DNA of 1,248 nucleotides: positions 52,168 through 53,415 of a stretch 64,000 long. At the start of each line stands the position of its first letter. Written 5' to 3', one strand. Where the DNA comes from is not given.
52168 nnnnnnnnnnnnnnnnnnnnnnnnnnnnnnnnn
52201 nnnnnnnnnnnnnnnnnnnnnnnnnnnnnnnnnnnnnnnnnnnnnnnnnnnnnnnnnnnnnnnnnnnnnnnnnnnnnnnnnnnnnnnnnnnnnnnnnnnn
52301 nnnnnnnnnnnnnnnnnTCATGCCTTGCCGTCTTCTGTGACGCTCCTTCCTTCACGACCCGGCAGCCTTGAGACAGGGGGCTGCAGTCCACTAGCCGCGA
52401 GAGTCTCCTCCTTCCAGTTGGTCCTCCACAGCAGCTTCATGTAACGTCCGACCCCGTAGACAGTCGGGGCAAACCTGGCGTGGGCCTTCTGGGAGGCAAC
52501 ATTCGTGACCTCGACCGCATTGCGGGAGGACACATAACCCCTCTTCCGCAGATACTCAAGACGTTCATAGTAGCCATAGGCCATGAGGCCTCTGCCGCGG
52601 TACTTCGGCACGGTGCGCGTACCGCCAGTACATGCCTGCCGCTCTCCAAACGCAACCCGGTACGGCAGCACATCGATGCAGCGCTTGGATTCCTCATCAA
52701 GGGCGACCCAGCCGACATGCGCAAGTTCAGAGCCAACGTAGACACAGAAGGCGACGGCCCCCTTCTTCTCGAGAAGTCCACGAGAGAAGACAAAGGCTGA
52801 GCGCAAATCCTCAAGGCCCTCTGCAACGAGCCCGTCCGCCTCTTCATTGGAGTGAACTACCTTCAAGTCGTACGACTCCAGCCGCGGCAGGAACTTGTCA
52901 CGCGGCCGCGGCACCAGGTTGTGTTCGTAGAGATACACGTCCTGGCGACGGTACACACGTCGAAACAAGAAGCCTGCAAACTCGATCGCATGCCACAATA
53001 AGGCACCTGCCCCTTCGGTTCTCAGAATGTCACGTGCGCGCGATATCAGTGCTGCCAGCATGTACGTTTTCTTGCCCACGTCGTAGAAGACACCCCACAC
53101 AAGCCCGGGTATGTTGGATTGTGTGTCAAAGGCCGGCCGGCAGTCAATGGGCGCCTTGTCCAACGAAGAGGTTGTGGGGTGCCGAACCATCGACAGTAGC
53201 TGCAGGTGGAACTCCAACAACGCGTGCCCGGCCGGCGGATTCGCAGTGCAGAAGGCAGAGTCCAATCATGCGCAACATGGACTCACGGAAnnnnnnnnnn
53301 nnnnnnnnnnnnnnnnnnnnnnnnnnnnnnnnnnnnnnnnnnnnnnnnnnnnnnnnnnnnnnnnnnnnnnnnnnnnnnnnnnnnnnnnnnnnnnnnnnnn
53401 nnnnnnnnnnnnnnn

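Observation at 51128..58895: Array of five diverged GNAT paralogues wrapped around a CapK/PaaK-type ligase, with a Fem/BioF2-like transferase and a PanE-type reductase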

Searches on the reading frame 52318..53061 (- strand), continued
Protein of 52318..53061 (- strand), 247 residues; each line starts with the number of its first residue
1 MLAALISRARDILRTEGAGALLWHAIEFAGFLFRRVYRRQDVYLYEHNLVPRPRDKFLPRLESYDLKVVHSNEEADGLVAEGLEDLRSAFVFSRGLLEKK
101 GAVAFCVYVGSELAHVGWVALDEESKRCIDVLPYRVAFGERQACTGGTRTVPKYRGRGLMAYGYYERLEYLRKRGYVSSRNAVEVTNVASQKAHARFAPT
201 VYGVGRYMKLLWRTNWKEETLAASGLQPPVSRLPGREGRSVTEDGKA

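Call 67: search_protein_families(library=pfam, proteins=[L049:7144-7821:+, L049:6548-7138:-, L049:12042-13238:-, L049:13489-14025:+, L049:4449-5327:+, L049:3699-4418:+, L040:5360-7738:-, L051:7624-9693:-, L051:10913-11962:+, L056:8850-9743:-], max_evalue=0.0001)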
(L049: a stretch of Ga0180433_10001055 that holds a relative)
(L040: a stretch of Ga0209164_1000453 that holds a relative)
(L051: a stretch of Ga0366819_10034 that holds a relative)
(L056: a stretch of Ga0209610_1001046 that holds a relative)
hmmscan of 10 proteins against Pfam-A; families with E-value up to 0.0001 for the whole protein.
L049:7144-7821:+ (225 aa): 4 families
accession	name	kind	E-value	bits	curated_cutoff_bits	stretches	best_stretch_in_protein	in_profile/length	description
PF00085.26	Thioredoxin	-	3e-30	104.7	23.5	1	122-220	2-101/103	Thioredoxin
PF04756.19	OST3_OST6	-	8.1e-07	29.2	27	1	120-200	11-104/294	OST3 / OST6 family, transporter family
PF13905.12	Thioredoxin_8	-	2.1e-06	28.4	27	0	138-167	2-31/94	Thioredoxin-like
PF13098.12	Thioredoxin_2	-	1.9e-05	25.4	27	0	136-220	4-104/104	Thioredoxin-like domain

L049:6548-7138:- (196 aa): 0 families

L049:12042-13238:- (398 aa): 2 families
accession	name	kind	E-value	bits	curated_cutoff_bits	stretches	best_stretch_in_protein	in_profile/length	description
PF07687.19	M20_dimer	-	2.1e-10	40.9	21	1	168-262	6-102/107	Peptidase dimerisation domain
PF01546.33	Peptidase_M20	-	2.5e-09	37.8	24.6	1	82-341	4-184/206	Peptidase family M20/M25/M40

L049:13489-14025:+ (178 aa): 0 families

L049:4449-5327:+ (292 aa): 1 family
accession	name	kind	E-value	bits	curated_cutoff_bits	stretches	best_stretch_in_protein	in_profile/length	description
PF02219.23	MTHFR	-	1.1e-40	140.3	24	1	4-290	2-287/287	Methylenetetrahydrofolate reductase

L049:3699-4418:+ (239 aa): 1 family
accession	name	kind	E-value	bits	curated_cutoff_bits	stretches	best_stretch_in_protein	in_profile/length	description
PF12225.13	DUF5981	-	1.4e-32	111.7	23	1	116-208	2-94/95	Methylene-tetrahydrofolate reductase C terminal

L040:5360-7738:- (792 aa): 1 family
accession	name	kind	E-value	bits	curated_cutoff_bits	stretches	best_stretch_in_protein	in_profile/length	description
PF11369.13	DUF3160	-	4.2e-205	683.4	25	1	91-786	2-632/632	Protein of unknown function (DUF3160)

L051:7624-9693:- (689 aa): 2 families
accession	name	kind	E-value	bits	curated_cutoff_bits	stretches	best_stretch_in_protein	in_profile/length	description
PF00501.34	AMP-binding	-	6.9e-46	157.2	29.9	1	132-445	6-310/384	AMP-binding enzyme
PF16177.11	ACAS_N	-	3.1e-10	40.1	27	1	73-129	1-54/55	Acetyl-coenzyme A synthetase N-terminus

L051:10913-11962:+ (349 aa): 1 family
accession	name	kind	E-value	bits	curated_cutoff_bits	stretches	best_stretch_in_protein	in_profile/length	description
PF04607.23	RelA_SpoT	-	5.3e-13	49.7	27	1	72-180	1-99/113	Region found in RelA / SpoT proteins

L056:8850-9743:- (297 aa): 1 family
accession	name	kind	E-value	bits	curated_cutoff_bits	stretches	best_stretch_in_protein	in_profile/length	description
PF01904.24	DUF72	-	2.4e-57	194.9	25.3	1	24-295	1-216/217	Protein of unknown function DUF72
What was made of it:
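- In L049 and L040 the neighbours are thioredoxin, an M20 peptidase, MTHFR and DUF3160 (call 67). Arrays exist without any envelope genes, one of them next to an M20 amidohydrolase-type peptidase (call 67).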

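Call 80: search_protein_families(library=ncbifam, proteins=[L028:2259-3227:-, L028:1051-2262:+, L028:5901-6689:+], max_evalue=0.001)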
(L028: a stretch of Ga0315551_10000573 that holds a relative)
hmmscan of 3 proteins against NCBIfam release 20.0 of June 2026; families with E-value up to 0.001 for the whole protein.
L028:2259-3227:- (322 aa): 4 families
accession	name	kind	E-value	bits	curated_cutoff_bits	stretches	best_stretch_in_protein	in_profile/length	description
NF052387.1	Lys_ferment_KCE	equivalog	2.4e-69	233.7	382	1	32-305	1-267/267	3-keto-5-aminohexanoate cleavage enzyme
NF053568.1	3OXCoAcCUPNH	equivalog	7.1e-59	199.3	350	1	34-306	5-273/274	3-oxoadipate:acetyl-CoA acetyltransferase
NF053538.1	DixhxACActTsKce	equivalog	3.2e-43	147.9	430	2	152-307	146-304/310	3,5-dioxohexanoate:acetyl-CoA acetone transferase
NF052389.1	Lys_KAL_CLE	exception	1.2e-38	133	725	1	22-306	161-437/440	bifunctional 3-aminobutyryl-CoA ammonia lyase/3-keto-5-aminohexanoate cleavage enzyme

L028:1051-2262:+ (403 aa): 0 families

L028:5901-6689:+ (262 aa): 0 families

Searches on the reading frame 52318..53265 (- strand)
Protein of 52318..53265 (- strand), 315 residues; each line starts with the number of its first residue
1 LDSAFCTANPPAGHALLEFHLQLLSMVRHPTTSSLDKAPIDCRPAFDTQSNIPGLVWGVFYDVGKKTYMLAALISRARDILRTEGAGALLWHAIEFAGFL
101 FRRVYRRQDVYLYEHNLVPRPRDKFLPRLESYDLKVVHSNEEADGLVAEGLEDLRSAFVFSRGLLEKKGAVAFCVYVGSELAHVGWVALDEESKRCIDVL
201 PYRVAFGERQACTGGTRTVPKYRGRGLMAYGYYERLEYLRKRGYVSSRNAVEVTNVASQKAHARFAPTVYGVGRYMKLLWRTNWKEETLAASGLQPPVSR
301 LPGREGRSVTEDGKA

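Call 3: search_protein_families(library=pfam, proteins=[window:52318-53265:-], max_evalue=0.1)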
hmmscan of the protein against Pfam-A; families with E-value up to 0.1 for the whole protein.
window:52318-53265:- (315 aa): 2 families
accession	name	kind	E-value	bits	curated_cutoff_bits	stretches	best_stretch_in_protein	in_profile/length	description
PF08444.16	Gly_acyl_tr_C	-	0.0037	17.9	27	1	216-265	25-73/89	Aralkyl acyl-CoA:amino acid N-acyltransferase, C-terminal region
PF00583.31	Acetyltransf_1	-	0.0059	17.3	20.7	1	184-265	45-114/116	Acetyltransferase (GNAT) family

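Call 4: search_protein_families(library=ncbifam, proteins=[window:52318-53265:-], max_evalue=0.1)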
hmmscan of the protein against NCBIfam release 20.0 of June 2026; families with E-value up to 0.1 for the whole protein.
window:52318-53265:- (315 aa): 0 families
